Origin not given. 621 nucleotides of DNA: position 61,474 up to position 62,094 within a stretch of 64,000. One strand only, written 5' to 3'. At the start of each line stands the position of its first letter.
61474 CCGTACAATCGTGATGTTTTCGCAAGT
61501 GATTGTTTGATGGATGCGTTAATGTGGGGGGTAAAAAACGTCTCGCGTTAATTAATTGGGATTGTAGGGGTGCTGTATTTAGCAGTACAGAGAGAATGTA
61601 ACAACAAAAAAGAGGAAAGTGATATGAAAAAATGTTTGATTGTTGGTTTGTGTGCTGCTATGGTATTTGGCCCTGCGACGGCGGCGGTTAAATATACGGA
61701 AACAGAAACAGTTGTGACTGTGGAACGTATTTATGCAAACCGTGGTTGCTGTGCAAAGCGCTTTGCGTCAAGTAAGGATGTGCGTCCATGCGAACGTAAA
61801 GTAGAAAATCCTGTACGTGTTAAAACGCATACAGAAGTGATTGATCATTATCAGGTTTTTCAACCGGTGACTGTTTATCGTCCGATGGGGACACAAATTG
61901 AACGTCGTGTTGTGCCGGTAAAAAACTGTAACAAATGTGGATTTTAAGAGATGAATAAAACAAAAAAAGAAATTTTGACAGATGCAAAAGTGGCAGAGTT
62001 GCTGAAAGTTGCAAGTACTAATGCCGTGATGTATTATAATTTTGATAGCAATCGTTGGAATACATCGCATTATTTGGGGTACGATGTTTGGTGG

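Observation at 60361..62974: Tandem array of four diverged paralogues of an uncharacterised cytoplasmic family, interleaved with a small secreted Cys protein, immediately upstream of rpoA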

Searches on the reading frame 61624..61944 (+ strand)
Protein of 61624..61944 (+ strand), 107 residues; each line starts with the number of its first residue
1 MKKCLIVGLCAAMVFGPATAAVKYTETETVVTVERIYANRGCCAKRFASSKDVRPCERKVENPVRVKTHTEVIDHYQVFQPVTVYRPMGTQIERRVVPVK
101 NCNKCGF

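Call 7: search_protein_families(library=pfam, proteins=[window:61624-61944:+], max_evalue=1)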
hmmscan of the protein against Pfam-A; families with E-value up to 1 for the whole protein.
window:61624-61944:+ (107 aa): 1 family
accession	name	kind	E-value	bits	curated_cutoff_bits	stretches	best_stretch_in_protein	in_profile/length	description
PF05760.17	IER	-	0.0086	16.8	22.6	1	19-74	177-235/310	Immediate early response protein (IER)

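Call 8: search_protein_families(library=ncbifam, proteins=[window:61624-61944:+], max_evalue=1)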
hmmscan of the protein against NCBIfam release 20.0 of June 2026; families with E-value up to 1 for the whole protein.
window:61624-61944:+ (107 aa): 0 families

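Call 37: search_protein_families(library=phrogs, proteins=[window:61624-61944:+], max_evalue=1)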
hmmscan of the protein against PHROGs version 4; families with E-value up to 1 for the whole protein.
window:61624-61944:+ (107 aa): 2 families
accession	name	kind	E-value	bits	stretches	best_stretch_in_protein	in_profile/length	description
phrog_6360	-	unknown function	0.18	13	1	1-99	1-98/122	-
phrog_4625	-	unknown function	0.31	11.9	0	23-37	31-45/72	-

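Call 38: search_protein_families(library=padloc, proteins=[window:61624-61944:+], max_evalue=1)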
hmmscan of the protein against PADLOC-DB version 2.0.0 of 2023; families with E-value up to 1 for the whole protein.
window:61624-61944:+ (107 aa): 0 families

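Call 74: find_homologous_proteins(query=window:61624-61944:+, max_evalue=0.001)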
Query window:61624-61944:+ (107 aa): 148 proteins with E <= 0.001 among 148 candidates; the best 120 are listed.
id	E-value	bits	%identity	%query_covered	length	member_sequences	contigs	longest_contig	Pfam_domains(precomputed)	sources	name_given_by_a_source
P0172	5.8e-66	237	100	100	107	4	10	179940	-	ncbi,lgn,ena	-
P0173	3.6e-56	206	88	99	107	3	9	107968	-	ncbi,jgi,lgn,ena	jgi:hypothetical protein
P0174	2.4e-54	200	84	100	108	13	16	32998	-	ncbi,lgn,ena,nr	ncbi:MAG: hypothetical protein IKL37_00510 [Alphaproteobacteria bacterium]|nr:hypothetical protein [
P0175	1.3e-33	133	64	100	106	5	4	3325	-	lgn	-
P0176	1.1e-32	130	61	100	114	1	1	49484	-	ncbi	-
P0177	1.2e-31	127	62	100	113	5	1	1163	-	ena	-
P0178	1.3e-31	127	60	98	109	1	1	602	-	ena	-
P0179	6.2e-31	125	71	58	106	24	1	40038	-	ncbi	-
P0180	6.5e-31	125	59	100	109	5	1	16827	-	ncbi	-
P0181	6.6e-31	125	56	99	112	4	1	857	-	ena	-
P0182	1.0e-30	124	59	100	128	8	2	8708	-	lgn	-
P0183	1.4e-30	124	62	91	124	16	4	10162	-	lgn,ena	-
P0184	2.4e-30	123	60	98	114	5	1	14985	-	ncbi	-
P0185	3.3e-30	122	57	100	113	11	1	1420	-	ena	-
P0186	6.9e-30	121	58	100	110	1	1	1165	-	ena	-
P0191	2.0e-29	120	54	100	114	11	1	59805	-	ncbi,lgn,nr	ncbi:MAG: hypothetical protein R8M37_00725 [Alphaproteobacteria bacterium]|nr:hypothetical protein [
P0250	4.1e-18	84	48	87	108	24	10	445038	-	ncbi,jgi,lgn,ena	jgi:hypothetical protein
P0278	2.9e-16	78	46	100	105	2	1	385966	-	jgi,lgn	jgi:hypothetical protein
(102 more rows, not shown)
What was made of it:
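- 61624..61947 (+): S107, a 107-aa exported protein with a near-invariant core (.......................) and a C-terminal CxxC. It is unrelated to P1-P4. 148 homologous clusters (call 74).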

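Call 75: find_encoding_contigs(protein=P0250, flank=6000, max_places=2)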
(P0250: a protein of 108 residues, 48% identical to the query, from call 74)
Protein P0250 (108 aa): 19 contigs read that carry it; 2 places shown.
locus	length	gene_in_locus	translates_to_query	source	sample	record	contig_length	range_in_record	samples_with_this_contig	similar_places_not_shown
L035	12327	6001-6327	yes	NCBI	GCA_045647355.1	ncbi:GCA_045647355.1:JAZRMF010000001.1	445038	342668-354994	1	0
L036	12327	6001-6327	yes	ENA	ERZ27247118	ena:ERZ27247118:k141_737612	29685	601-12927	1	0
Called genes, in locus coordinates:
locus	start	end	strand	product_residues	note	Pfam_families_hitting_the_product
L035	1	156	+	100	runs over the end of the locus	PF00253:Ribosomal_S14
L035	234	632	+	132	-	PF00410:Ribosomal_S8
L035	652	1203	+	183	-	PF00347:Ribosomal_L6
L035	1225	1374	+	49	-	-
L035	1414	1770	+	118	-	PF00861:Ribosomal_L18p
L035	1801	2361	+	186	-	PF00333:Ribosomal_S5, PF03719:Ribosomal_S5_C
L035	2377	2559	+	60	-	PF00327:Ribosomal_L30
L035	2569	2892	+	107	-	-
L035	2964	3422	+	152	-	PF00828:Ribosomal_L27A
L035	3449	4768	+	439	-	PF00344:SecY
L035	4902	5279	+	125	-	PF00416:Ribosomal_S13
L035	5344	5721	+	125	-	PF00411:Ribosomal_S11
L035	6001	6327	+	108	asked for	-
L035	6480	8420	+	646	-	-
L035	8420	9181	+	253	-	-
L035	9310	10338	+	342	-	PF01193:RNA_pol_L, PF01000:RNA_pol_A_bac, PF03118:RNA_pol_A_CTD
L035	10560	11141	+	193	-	PF01196:Ribosomal_L17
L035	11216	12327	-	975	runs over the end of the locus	-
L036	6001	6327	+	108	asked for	-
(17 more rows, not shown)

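Call 76: find_encoding_contigs(protein=P0278, flank=6000, max_places=2)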
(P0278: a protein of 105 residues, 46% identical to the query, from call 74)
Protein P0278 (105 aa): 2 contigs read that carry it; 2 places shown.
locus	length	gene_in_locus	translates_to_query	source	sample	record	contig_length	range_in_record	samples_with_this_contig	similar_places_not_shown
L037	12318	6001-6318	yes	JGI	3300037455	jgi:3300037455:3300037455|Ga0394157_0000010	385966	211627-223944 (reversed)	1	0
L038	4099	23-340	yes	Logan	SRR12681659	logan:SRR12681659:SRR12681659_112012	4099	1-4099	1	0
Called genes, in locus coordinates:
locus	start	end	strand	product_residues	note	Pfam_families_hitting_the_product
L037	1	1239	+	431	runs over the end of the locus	-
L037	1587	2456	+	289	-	PF11899:DUF3419 (faint)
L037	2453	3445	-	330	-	-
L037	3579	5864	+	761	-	-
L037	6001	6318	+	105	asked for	-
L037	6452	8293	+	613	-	-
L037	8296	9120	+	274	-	-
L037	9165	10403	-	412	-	PF06245:DUF1015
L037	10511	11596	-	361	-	PF02275:CBAH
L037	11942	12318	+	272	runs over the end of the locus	-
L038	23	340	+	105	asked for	-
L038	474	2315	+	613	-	-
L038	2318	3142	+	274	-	-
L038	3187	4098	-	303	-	?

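Call 87: predict_structure(alignment_id=A7)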
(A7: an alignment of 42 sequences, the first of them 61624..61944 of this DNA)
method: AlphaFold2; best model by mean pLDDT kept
length: 107 residues; sequences in the alignment: 42
mean_pLDDT: 55.2   pTM: 0.17
mean pLDDT of the five models: 55.2, 51.1, 49.1, 48.8, 47.7
residues with pLDDT >= 90: 0; 70-90: 11; 50-70: 65; < 50: 31
segments of 3 or more residues with pLDDT < 50: 30-37, 65-80
pLDDT, mean of each block of 10 residues (from residue 1): 72 64 51 49 53 58 48 44 53 59 55
secondary structure, 60 per line:
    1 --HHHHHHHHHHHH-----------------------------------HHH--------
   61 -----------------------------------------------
elements in order: H3-14
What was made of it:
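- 61624..61947 (+): The AF2 model is unconfident (call 87).
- Tried and rejected: The AF2 model was unconfident (pLDDT 55), so no fold search was made (call 87).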

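Call 104: find_encoding_contigs(protein=P0191, flank=6000, max_places=2)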
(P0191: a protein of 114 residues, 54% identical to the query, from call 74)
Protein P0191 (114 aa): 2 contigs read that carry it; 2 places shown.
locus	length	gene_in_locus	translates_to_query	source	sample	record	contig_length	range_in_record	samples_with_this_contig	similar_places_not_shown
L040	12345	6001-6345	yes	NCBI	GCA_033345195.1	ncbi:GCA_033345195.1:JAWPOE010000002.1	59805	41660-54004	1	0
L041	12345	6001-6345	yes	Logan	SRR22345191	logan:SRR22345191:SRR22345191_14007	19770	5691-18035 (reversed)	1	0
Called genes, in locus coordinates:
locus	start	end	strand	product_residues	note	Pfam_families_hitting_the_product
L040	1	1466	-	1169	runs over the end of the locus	PF01855:POR_N, PF17147:PFOR_II, PF01558:POR, PF10371:EKR, PF00037:Fer4 (weak), PF12837:Fer4_6 (weak), PF12838:Fer4_7, PF02775:TPP_enzyme_C, +8 more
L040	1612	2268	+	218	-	PF00574:CLP_protease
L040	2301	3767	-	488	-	PF22694:CtpB_N-like, PF00595:PDZ, PF13180:PDZ_2, PF17820:PDZ_6, PF03572:Peptidase_S41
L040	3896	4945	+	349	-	-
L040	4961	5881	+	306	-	PF01636:APH, PF01633:Choline_kinase (weak)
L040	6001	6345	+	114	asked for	-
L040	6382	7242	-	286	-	PF11276:DUF3078 (faint)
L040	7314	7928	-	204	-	-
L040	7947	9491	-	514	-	PF17251:Pom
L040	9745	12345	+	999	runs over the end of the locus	-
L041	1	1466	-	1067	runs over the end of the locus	?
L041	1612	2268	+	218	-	PF00574:CLP_protease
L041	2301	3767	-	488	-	PF22694:CtpB_N-like, PF00595:PDZ, PF13180:PDZ_2, PF17820:PDZ_6, PF03572:Peptidase_S41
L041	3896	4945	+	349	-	-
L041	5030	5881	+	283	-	PF01636:APH, PF01633:Choline_kinase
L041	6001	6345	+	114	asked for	-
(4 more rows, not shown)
